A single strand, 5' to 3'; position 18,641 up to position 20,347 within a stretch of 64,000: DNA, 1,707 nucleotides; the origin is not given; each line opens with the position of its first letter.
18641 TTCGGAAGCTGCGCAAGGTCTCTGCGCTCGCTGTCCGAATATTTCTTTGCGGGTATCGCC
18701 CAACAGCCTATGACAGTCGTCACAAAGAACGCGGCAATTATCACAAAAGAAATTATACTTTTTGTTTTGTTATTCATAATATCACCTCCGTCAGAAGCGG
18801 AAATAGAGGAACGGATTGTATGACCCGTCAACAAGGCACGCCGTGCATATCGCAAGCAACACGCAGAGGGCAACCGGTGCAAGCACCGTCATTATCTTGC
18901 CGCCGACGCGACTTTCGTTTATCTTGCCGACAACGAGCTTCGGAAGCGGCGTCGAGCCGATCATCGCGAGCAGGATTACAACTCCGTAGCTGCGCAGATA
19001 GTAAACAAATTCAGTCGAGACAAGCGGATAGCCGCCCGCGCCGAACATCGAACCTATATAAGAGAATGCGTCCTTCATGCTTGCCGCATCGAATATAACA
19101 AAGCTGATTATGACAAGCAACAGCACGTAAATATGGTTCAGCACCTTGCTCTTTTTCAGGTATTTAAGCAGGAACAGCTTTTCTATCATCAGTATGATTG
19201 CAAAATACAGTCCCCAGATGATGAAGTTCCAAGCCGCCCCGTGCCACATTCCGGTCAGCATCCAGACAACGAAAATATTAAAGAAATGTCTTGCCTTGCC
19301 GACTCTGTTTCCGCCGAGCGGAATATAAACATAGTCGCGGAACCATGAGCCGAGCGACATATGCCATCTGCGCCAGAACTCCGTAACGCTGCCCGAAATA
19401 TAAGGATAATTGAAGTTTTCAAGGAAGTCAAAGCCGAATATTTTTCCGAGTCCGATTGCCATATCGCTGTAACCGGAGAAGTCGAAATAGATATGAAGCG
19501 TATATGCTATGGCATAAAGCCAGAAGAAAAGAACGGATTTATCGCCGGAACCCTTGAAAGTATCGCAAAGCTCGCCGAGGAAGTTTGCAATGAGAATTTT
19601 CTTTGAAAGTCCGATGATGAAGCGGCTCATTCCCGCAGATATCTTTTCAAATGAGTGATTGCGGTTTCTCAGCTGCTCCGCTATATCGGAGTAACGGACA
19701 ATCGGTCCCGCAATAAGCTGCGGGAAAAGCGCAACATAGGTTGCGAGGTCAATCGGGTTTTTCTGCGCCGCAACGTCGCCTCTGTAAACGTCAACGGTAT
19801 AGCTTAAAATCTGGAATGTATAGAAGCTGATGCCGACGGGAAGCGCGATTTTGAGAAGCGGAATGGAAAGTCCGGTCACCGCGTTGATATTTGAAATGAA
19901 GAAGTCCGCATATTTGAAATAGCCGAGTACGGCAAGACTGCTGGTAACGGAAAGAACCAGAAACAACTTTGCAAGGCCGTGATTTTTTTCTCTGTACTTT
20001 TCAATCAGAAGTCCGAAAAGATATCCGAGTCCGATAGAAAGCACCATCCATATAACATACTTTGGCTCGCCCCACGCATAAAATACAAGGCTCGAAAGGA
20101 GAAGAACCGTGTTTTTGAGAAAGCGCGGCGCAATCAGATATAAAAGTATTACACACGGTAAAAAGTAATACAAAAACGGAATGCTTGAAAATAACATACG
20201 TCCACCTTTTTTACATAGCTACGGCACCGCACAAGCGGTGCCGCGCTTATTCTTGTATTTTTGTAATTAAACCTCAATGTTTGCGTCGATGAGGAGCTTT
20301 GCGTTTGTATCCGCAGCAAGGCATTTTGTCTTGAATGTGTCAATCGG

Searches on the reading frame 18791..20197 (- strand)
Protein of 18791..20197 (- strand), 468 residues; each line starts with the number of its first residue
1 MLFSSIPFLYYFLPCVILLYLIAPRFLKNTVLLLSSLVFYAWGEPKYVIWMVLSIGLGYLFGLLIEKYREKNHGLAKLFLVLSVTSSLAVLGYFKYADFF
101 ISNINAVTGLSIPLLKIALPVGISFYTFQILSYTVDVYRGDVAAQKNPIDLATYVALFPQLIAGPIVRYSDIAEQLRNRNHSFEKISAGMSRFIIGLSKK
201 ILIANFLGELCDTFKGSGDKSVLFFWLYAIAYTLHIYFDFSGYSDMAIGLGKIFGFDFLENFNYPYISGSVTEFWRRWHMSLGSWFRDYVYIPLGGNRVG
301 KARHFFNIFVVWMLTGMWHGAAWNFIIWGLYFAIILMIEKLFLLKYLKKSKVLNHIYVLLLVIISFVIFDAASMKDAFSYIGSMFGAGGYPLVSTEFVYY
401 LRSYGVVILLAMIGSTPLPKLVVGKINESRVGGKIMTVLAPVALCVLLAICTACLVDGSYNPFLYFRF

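Call 8: search_protein_families(library=pfam, proteins=[window:18791-20197:-], max_evalue=0.00001)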
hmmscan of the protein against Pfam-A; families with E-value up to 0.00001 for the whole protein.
window:18791-20197:- (468 aa): 1 family
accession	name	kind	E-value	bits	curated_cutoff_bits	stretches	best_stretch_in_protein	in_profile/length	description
PF03062.24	MBOAT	-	1.4e-29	103.9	27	1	147-342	80-297/337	MBOAT, membrane-bound O-acyltransferase family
